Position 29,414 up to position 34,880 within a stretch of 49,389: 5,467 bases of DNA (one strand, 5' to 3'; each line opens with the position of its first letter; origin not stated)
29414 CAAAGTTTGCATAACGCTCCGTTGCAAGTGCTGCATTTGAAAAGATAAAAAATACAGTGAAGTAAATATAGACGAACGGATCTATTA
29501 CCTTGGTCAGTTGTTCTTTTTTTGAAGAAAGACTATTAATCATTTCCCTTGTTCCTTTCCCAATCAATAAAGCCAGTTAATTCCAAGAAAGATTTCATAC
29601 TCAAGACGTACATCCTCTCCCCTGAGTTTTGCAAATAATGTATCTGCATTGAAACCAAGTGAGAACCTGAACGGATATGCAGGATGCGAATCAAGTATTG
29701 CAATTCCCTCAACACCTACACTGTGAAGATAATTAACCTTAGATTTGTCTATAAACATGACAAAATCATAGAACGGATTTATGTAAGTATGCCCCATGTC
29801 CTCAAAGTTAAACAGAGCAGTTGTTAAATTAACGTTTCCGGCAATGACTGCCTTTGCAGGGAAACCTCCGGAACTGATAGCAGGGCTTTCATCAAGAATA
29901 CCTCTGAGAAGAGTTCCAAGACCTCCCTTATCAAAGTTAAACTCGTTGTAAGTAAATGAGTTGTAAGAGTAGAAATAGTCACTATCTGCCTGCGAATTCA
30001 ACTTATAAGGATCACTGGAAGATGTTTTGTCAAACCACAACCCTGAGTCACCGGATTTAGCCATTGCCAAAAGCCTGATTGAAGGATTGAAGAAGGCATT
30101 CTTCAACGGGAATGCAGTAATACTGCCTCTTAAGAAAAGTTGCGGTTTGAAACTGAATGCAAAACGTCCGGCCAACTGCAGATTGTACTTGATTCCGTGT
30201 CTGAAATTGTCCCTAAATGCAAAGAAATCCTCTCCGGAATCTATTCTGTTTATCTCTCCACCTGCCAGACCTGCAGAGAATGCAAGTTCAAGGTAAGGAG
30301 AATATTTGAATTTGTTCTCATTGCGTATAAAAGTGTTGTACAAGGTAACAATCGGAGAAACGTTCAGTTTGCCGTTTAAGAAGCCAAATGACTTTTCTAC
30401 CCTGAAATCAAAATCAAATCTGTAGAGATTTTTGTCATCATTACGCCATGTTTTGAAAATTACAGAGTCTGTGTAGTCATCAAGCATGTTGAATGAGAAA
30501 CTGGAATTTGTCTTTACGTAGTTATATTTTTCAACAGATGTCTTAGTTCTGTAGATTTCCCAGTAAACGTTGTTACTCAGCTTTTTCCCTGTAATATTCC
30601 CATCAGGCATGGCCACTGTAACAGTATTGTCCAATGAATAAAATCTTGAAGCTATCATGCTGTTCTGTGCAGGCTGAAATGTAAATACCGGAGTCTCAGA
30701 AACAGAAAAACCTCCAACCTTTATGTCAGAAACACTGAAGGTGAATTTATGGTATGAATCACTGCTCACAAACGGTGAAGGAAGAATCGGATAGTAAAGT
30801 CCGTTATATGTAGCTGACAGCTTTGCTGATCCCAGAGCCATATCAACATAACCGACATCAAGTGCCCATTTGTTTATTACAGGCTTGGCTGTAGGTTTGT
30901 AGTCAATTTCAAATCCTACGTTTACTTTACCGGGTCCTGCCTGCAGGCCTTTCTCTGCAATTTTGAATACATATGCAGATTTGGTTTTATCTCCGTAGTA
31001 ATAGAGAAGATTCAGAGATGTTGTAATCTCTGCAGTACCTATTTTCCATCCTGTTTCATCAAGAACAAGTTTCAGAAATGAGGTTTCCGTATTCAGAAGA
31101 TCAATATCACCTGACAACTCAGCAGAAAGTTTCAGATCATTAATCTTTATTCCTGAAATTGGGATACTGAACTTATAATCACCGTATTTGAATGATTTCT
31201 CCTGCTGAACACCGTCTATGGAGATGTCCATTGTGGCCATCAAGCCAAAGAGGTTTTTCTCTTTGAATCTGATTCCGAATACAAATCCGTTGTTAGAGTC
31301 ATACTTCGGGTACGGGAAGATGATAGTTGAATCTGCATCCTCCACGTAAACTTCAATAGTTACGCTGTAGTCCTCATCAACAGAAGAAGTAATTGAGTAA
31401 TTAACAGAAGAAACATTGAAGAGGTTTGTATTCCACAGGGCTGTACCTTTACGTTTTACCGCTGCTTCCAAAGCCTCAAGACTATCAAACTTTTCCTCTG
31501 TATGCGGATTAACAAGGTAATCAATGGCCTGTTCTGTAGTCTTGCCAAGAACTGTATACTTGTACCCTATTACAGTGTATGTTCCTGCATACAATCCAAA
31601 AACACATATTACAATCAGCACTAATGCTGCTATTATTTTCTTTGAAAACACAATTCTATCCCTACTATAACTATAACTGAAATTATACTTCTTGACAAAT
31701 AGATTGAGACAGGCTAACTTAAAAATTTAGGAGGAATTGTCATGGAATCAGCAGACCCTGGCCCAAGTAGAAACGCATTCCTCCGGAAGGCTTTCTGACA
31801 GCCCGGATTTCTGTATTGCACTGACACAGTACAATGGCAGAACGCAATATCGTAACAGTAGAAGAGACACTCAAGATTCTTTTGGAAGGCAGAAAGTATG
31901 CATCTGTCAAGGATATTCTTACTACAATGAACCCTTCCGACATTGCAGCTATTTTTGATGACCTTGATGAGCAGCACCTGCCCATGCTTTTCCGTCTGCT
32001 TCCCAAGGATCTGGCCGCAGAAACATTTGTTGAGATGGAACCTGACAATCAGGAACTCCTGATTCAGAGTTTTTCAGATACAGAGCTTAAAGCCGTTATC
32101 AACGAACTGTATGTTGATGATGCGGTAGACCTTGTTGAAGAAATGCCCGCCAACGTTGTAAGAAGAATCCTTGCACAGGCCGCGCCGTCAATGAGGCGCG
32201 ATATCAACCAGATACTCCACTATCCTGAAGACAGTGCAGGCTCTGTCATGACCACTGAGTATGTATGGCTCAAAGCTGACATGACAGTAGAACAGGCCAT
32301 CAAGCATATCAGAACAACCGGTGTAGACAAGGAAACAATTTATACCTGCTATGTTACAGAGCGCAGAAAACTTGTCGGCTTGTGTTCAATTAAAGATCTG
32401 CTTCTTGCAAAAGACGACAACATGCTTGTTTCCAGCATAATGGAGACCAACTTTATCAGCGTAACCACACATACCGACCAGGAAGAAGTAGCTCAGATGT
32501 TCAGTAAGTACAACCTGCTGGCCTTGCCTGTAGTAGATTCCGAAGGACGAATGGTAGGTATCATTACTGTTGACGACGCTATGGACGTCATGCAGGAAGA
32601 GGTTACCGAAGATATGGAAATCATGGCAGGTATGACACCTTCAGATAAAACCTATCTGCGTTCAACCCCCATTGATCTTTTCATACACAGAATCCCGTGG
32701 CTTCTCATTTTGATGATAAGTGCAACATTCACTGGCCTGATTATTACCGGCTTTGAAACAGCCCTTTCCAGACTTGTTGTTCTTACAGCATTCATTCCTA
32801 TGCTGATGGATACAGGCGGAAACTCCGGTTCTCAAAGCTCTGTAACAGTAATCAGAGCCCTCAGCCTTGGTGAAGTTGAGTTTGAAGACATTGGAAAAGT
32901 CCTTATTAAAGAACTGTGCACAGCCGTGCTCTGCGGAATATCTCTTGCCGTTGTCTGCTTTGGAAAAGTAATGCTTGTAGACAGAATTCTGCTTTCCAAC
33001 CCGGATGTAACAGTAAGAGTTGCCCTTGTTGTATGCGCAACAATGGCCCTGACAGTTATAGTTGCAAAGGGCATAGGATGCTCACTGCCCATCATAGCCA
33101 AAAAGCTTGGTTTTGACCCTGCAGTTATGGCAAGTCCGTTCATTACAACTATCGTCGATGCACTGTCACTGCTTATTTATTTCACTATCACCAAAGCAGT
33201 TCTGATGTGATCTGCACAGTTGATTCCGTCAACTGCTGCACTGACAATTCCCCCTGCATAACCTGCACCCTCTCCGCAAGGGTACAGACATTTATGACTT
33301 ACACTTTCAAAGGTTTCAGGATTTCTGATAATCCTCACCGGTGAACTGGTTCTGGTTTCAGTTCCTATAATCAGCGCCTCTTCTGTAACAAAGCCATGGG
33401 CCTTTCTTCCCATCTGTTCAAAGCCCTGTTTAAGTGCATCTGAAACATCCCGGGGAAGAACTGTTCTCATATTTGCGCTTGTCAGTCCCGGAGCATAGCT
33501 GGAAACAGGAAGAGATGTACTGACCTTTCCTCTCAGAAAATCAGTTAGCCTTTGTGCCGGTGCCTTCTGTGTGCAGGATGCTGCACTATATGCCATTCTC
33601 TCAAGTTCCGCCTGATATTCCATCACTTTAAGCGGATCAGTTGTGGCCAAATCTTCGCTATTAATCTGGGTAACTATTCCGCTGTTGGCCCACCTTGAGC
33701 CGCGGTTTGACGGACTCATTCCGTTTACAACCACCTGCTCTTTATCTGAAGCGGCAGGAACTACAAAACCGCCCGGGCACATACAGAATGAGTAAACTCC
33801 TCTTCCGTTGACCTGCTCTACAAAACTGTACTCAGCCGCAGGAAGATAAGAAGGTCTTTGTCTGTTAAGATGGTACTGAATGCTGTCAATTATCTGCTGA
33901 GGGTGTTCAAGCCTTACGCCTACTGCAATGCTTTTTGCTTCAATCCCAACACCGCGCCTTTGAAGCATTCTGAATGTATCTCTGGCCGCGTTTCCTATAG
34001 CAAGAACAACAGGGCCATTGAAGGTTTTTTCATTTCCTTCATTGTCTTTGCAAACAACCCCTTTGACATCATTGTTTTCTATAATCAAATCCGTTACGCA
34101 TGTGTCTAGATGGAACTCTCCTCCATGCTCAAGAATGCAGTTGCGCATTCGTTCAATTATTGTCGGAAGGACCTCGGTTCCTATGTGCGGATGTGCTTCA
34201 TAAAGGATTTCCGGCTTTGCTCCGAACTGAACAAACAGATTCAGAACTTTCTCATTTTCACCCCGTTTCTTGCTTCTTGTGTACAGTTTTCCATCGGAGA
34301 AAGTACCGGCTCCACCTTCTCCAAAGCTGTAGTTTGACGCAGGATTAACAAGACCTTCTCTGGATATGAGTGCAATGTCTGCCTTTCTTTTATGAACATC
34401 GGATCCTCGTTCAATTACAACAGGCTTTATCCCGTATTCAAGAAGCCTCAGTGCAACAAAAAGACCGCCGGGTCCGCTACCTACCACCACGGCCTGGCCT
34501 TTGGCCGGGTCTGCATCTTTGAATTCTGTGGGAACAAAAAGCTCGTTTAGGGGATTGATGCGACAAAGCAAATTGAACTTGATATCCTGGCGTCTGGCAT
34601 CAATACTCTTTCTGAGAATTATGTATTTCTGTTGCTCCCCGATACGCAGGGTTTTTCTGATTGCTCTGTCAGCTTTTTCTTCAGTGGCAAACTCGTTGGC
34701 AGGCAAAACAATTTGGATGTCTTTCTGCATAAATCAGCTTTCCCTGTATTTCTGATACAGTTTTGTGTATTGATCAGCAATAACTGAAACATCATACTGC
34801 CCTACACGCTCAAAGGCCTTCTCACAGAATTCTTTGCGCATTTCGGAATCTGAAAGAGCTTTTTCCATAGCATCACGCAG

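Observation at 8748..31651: Wzx/Wzy-type glycan locus without Wza/Wzc/Wzz but with four embedded predicted outer-membrane proteins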

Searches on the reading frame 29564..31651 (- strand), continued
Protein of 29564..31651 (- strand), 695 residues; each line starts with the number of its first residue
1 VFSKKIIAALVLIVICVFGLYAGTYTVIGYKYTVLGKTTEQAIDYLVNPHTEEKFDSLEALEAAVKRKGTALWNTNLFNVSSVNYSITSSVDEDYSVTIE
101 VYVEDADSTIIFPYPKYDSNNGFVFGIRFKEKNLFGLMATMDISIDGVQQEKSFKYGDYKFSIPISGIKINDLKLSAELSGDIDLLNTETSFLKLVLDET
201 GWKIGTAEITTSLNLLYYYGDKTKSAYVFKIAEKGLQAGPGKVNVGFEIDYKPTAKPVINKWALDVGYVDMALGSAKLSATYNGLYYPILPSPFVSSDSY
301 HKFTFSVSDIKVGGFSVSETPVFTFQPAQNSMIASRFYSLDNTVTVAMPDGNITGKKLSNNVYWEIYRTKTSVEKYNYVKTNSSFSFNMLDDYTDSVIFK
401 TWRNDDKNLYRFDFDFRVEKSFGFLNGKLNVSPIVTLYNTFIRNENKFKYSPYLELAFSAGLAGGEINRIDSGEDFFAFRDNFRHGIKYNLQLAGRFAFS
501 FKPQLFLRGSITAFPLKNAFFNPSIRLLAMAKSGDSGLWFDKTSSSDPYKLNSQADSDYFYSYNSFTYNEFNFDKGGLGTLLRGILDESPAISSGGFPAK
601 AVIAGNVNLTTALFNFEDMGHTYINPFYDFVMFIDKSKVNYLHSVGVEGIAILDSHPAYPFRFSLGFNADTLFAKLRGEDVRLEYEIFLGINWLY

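Call 35: find_encoding_contigs(protein=P0014, flank=10000, max_places=1)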
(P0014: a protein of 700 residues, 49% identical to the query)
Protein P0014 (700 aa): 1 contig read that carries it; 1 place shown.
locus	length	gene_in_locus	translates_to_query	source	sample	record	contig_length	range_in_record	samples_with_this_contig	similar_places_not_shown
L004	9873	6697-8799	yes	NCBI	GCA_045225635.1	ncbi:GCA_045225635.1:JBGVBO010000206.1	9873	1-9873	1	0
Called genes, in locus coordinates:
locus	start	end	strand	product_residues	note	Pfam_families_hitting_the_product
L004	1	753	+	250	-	?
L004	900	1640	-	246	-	PF01177:Asp_Glu_race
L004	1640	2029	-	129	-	PF14470:bPH_3 (weak)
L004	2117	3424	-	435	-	PF00375:SDF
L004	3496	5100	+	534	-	PF28550:DUF8436 (weak), PF00890:FAD_binding_2 (faint), PF01266:DAO (faint), PF01494:FAD_binding_3 (weak), PF07992:Pyr_redox_2 (faint), PF13450:NAD_binding_8 (faint), PF21688:FAD-depend_C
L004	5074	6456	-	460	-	PF03448:MgtE_N, PF00571:CBS, PF01769:MgtE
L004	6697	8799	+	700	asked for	-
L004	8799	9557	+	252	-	PF05704:Caps_synth, PF12919:TcdA_TcdB (faint), PF04488:Gly_transf_sug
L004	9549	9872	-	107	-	?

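Call 56: search_solved_structures(query=A5, max_evalue=10, show_alignments=3)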
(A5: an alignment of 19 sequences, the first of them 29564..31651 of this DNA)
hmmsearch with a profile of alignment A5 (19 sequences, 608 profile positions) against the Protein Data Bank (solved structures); distinct sequences matched with E-value up to 10: 0.

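Call 57: search_protein_families(library=pfam, alignment_id=A5, max_evalue=1)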
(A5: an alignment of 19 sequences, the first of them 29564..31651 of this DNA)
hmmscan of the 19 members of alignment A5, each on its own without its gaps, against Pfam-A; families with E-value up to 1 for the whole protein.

A. member 1, window:29564-31651:- (695 aa): 1 family
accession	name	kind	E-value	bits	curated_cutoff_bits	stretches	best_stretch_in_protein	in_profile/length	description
PF17354.8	DUF5382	-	0.65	11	25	1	373-421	63-113/127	Family of unknown function (DUF5382) central domain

B. families by the number of members that match (of 19 scanned): 4 families
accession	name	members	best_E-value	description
PF18692.7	DUF5640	1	0.019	Family of unknown function (DUF5640)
PF12208.14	DUF3601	1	0.025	Domain of unknown function (DUF3601)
PF00659.24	POLO_box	1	0.15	POLO box duplicated region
PF17354.8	DUF5382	1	0.65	Family of unknown function (DUF5382) central domain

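Call 88: find_encoding_contigs(protein=P0016, flank=10000, max_places=1)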
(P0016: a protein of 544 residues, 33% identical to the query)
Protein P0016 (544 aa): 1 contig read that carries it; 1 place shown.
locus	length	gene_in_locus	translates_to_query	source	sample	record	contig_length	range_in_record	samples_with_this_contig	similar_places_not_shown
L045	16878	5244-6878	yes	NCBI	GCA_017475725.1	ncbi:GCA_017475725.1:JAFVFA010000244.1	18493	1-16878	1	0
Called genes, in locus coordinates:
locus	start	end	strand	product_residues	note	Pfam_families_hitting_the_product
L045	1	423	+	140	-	?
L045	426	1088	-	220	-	PF01569:PAP2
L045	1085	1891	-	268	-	PF20380:DUF6675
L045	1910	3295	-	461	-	PF13727:CoA_binding_3 (weak), PF02397:Bac_transf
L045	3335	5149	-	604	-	PF14052:Caps_assemb_Wzi (weak)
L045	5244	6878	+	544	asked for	-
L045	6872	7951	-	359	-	PF13439:Glyco_transf_4, PF13579:Glyco_trans_4_4 (weak), PF00534:Glycos_transf_1, PF13692:Glyco_trans_1_4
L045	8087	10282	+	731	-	PF13439:Glyco_transf_4, PF13579:Glyco_trans_4_4, PF00534:Glycos_transf_1, PF13692:Glyco_trans_1_4, PF13439:Glyco_transf_4, PF00534:Glycos_transf_1, PF13692:Glyco_trans_1_4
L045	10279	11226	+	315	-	-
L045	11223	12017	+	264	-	PF02388:FemAB (faint)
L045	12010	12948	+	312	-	PF00535:Glycos_transf_2, PF10111:Glyco_tranf_2_2, PF13641:Glyco_tranf_2_3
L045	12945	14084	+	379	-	PF04464:Glyphos_transf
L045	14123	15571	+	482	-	PF01943:Polysacc_synt, PF13440:Polysacc_synt_3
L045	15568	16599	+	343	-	PF01757:Acyl_transf_3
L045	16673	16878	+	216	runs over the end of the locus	PF01128:IspD, PF12804:NTP_transf_3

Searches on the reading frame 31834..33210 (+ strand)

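Call 5: search_protein_families(library=pfam, proteins=[window:31834-33210:+], max_evalue=0.01)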
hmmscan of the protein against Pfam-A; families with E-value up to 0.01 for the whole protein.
window:31834-33210:+ (458 aa): 3 families
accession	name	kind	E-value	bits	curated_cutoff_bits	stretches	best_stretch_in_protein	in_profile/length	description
PF01769.21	MgtE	-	6.8e-36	123.7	27.6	1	321-452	1-125/125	Divalent cation transporter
PF03448.22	MgtE_N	-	2.5e-28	99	25.9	1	32-133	1-102/102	MgtE intracellular N domain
PF00571.33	CBS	-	1.9e-22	79.8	24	2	199-253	1-55/57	CBS domain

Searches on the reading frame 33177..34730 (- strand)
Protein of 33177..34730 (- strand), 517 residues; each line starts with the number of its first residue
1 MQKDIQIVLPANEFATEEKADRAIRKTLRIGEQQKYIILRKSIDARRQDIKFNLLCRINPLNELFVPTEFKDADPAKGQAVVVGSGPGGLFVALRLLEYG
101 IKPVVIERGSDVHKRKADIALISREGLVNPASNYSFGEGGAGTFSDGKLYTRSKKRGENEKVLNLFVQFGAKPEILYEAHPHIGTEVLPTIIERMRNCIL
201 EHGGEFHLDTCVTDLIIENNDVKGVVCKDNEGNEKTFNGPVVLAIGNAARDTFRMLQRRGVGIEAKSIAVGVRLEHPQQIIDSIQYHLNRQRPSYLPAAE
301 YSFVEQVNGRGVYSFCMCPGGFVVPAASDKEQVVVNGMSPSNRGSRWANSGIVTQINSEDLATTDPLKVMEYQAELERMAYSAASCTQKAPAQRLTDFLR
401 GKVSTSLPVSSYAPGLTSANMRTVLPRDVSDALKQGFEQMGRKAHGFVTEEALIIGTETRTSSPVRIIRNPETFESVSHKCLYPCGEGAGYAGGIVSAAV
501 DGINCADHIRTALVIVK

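Call 27: search_protein_families(library=pfam, proteins=[window:33177-34730:-], max_evalue=0.001)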
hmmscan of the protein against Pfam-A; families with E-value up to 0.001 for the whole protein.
window:33177-34730:- (517 aa): 7 families
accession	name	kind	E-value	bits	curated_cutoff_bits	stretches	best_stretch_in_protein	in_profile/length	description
PF21688.3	FAD-depend_C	-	9.3e-74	248.3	27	1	268-461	2-197/197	FAD-dependent protein, C-terminal domain-like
PF00890.30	FAD_binding_2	-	8.2e-09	35.6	20.4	1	189-256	142-209/414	FAD binding domain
PF01266.30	DAO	-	1.2e-06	28.8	27.9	0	80-112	2-34/353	FAD dependent oxidoreductase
PF07992.20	Pyr_redox_2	-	1.8e-06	28.1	26.1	0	79-113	2-36/291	Pyridine nucleotide-disulphide oxidoreductase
PF01494.25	FAD_binding_3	-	4.4e-05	23.3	22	1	79-112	3-36/349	FAD binding domain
PF13450.12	NAD_binding_8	-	0.00052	20.7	21.9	0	82-112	1-31/68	NAD(P)-binding Rossmann-like domain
PF13738.12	Pyr_redox_3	-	0.00053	19.8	30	0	81-112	1-33/305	Pyridine nucleotide-disulphide oxidoreductase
